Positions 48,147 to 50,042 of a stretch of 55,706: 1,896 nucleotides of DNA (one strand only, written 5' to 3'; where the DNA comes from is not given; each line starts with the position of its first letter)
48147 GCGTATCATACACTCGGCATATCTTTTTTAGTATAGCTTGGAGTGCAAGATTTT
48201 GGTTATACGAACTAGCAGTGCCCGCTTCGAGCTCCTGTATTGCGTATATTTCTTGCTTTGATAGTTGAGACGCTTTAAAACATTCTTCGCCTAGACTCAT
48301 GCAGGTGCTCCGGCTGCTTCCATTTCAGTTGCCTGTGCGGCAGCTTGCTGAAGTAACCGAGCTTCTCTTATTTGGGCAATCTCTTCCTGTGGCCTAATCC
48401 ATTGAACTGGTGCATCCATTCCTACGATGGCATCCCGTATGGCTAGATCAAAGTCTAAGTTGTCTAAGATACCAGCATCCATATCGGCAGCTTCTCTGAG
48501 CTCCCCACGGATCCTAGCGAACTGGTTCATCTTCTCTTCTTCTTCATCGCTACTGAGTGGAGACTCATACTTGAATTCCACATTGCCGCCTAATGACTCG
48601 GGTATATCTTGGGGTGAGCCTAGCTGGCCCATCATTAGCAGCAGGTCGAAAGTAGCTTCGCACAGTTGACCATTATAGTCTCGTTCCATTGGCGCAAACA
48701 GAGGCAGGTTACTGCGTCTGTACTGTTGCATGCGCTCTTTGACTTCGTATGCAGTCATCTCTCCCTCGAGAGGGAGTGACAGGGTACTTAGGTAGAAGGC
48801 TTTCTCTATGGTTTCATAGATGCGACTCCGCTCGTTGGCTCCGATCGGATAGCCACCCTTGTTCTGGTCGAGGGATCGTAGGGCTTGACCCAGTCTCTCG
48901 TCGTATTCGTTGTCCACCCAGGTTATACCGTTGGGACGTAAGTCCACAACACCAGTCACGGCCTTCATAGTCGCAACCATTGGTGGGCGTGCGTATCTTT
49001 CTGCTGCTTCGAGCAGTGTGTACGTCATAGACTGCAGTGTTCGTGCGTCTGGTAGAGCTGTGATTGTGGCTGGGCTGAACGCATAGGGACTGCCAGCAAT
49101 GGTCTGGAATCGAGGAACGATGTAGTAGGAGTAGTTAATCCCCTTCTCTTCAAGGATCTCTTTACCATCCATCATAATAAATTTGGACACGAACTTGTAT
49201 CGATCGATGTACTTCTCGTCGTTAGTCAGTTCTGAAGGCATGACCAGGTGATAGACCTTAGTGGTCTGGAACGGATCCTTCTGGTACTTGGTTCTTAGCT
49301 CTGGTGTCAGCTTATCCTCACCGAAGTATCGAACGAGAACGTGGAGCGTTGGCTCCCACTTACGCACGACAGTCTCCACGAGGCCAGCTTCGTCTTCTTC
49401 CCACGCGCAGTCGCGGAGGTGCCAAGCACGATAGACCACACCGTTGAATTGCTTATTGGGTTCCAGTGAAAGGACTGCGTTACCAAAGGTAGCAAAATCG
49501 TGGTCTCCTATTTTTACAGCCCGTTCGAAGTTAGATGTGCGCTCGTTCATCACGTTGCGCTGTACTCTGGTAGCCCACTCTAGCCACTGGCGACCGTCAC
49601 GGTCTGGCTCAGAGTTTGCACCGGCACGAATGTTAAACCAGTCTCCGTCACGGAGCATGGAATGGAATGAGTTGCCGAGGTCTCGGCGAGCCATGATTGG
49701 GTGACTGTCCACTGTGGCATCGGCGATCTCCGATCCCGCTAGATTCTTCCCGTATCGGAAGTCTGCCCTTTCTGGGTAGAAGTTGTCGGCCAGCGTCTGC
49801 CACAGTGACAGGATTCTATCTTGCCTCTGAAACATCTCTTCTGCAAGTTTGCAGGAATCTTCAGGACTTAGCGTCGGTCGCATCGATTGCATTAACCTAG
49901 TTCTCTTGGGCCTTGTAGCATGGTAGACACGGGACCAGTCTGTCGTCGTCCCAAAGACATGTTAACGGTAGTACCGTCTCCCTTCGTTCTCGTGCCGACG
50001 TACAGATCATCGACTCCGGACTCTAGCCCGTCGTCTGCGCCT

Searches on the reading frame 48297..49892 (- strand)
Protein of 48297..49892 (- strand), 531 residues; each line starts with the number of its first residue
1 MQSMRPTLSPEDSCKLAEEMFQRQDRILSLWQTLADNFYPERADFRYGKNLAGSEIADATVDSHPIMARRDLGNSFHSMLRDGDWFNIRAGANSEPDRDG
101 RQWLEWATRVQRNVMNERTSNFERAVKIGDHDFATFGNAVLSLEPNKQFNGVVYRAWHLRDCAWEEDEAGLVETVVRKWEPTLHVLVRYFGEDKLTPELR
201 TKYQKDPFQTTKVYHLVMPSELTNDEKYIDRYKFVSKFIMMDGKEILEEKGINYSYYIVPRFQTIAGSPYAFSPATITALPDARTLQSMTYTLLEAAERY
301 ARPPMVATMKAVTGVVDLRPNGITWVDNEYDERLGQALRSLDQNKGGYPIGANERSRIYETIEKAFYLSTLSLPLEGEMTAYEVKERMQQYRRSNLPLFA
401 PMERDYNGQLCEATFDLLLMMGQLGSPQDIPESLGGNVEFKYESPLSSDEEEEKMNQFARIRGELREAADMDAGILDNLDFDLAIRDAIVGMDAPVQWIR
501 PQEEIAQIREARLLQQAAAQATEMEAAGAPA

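Call 14: search_protein_families(library=phrogs, proteins=[window:48297-49892:-], max_evalue=0.001)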
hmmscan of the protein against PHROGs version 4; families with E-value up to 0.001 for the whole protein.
window:48297-49892:- (531 aa): 4 families
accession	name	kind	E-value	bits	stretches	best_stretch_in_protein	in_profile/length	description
phrog_332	-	connector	3.4e-73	247.9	1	20-529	21-535/560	head-tail adaptor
phrog_449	-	connector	6.9e-39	134.7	1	16-530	11-506/520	head-tail adaptor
phrog_21643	-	unknown function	4.7e-23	82.7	1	293-529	11-242/268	-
phrog_21528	-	unknown function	1.6e-16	61.5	1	27-220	20-216/224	-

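Call 19: search_dna_similar(query=window:48297-49892:-, collection=phages, mode=protein, max_rows=30)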
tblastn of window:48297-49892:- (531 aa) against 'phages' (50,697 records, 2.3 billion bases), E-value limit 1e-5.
Records with a match: 145; places in all: 145; records where one place covers at least 80% of the query: 121.
Best place of each record, by identity: <60% 145.
By first word of the organism name: Vibrio 40; Pelagibacter 22; Escherichia 14; Salmonella 12; Caudoviricetes 9; Liberibacter 6; Bordetella 5; Burkholderia 5; Acinetobacter 4; Caulobacter 4; and 15 more.
By host as written in the record: - 43; Candidatus Pelagibacter ubique HTCC1062 14; Vibrio cholerae 2095 9; Vibrio cholerae 7; Candidatus Pelagibacter sp. HTCC1062 4; Escherichia coli O157:H7 4; Salmonella enterica subsp. enterica serovar Heidelberg 3; Caulobacter vibrioides CB15 3; and 45 more.
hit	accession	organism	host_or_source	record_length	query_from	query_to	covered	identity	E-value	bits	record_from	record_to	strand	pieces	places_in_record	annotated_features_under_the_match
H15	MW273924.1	Pelagibacter phage HTVC100P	Candidatus Pelagibacter sp. HTCC7211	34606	16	496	91%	27.3%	5e-38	155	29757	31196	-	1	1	head-tail connector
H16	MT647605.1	Pelagibacter phage Lederberg EXVC029P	Candidatus Pelagibacter ubique HTCC1062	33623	16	505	92%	26.7%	2e-39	159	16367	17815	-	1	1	putative head-tail connector protein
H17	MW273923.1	Pelagibacter phage HTVC035P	Candidatus Pelagibacter sp. HTCC1062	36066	16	505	92%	26.5%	2e-39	159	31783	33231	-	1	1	head-tail connector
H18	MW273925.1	Pelagibacter phage HTVC203P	Candidatus Pelagibacter sp. FZCC0015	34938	16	505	92%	26.4%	2e-39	159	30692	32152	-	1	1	head-tail connector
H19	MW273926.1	Pelagibacter phage HTVC204P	Candidatus Pelagibacter sp. FZCC0015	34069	16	505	92%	26.2%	7e-39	157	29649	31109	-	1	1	head-tail connector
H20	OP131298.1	Pelagibacter phage Skadi-11 EXVC111P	Candidatus Pelagibacter ubique HTCC1062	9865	31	492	87%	27.7%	1e-39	160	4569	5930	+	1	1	head-tail connector/portal protein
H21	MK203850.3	Alteromonas phage ZP6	Alteromonas macleodii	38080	8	505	94%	25.5%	2e-30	132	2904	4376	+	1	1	portal protein | terminase large subunit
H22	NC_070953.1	Alteromonas phage ZP6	Alteromonas macleodii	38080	8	505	94%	25.5%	2e-30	132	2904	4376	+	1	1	portal protein | terminase large subunit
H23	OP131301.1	Pelagibacter phage Skadi-4 EXVC104P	Candidatus Pelagibacter ubique HTCC1062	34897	31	505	89%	26.7%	7e-40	160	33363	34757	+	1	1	similar to head-tail connector/portal protein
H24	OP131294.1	Pelagibacter phage Skadi-6 EXVC106P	Candidatus Pelagibacter ubique HTCC1062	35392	31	505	89%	26.7%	7e-40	160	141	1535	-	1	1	similar to head-tail connector/portal protein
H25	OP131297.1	Pelagibacter phage Skadi-3 EXVC103P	Candidatus Pelagibacter ubique HTCC1062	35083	31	505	89%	26.7%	7e-40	160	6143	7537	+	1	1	head-tail connector/portal protein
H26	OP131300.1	Pelagibacter phage Skadi-7 EXVC107P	Candidatus Pelagibacter ubique HTCC1062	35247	31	505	89%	26.7%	7e-40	160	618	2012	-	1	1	head-tail connector/portal protein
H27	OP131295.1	Pelagibacter phage Skadi-10 EXVC110P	Candidatus Pelagibacter ubique HTCC1062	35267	31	505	89%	26.7%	7e-40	160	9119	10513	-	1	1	head-tail connector/portal protein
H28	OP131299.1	Pelagibacter phage Skadi-2 EXVC102P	Candidatus Pelagibacter ubique HTCC1062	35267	31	505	89%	26.7%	7e-40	160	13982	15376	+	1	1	head-tail connector/portal protein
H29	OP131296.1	Pelagibacter phage Skadi-8 EXVC108P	Candidatus Pelagibacter ubique HTCC1062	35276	31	505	89%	26.7%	7e-40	160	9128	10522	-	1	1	head-tail connector/portal protein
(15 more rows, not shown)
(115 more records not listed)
